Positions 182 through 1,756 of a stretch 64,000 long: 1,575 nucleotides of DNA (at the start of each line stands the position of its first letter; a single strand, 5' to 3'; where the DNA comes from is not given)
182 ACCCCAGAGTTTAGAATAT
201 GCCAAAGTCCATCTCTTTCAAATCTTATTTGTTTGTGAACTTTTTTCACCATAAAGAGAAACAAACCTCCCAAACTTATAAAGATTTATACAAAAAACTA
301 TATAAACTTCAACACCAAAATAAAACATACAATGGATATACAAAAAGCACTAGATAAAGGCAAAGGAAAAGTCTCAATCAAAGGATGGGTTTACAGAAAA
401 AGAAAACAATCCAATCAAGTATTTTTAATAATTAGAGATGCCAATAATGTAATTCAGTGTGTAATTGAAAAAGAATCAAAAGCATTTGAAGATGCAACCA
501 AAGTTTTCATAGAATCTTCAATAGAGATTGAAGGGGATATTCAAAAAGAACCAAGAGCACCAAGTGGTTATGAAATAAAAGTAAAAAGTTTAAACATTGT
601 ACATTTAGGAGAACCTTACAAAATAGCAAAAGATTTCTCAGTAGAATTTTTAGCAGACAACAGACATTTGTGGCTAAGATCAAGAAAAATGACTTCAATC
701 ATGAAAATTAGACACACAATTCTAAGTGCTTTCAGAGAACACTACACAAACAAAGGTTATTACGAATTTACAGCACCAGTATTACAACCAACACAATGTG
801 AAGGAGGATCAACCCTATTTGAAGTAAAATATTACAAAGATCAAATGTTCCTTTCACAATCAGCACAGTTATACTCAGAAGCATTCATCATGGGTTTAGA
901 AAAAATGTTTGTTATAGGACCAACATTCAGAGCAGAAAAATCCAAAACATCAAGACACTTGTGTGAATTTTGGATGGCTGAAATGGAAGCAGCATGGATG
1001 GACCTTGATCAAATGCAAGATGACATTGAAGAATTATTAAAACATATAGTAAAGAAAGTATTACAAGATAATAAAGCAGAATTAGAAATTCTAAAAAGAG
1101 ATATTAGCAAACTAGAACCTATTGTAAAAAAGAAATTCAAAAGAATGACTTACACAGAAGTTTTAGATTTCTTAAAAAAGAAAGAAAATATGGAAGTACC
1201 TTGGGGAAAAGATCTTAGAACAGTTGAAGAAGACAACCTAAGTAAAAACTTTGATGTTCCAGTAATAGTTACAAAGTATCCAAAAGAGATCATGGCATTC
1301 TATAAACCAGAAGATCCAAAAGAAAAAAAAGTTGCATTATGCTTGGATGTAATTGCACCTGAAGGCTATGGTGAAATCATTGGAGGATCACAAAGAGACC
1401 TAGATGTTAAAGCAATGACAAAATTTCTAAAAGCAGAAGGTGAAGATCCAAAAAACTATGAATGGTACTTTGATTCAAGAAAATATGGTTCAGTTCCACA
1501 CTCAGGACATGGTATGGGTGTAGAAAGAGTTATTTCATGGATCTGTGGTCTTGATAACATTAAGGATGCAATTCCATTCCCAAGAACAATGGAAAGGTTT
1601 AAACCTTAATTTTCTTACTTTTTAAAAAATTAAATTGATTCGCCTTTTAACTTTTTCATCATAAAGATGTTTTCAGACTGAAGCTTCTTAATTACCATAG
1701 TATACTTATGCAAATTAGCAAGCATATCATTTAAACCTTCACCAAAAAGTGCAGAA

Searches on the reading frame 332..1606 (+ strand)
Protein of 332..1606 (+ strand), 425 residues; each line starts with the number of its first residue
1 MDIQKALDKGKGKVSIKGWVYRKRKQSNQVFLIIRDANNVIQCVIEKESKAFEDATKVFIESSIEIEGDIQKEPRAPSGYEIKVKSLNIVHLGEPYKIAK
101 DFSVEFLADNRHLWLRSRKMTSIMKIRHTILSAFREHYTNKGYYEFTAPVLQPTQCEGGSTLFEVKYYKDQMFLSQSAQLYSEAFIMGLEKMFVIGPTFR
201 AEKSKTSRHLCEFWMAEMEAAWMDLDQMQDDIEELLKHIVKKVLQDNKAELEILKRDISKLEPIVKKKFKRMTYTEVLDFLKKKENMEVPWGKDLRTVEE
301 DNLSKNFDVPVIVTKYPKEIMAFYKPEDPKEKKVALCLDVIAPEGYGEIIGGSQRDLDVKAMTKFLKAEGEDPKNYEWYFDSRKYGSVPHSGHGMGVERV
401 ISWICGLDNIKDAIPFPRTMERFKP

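Call 61: search_protein_families(library=pfam, proteins=[window:332-1606:+], max_evalue=0.00001)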
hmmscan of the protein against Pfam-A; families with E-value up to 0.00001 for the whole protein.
window:332-1606:+ (425 aa): 2 families
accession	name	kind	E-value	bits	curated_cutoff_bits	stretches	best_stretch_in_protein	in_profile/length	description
PF00152.25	tRNA-synt_2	-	3.2e-74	250.2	25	1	105-419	3-307/308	tRNA synthetases class II (D, K and N)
PF01336.31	tRNA_anti-codon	-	4.7e-13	49.3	27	1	14-89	1-74/75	OB-fold nucleic acid binding domain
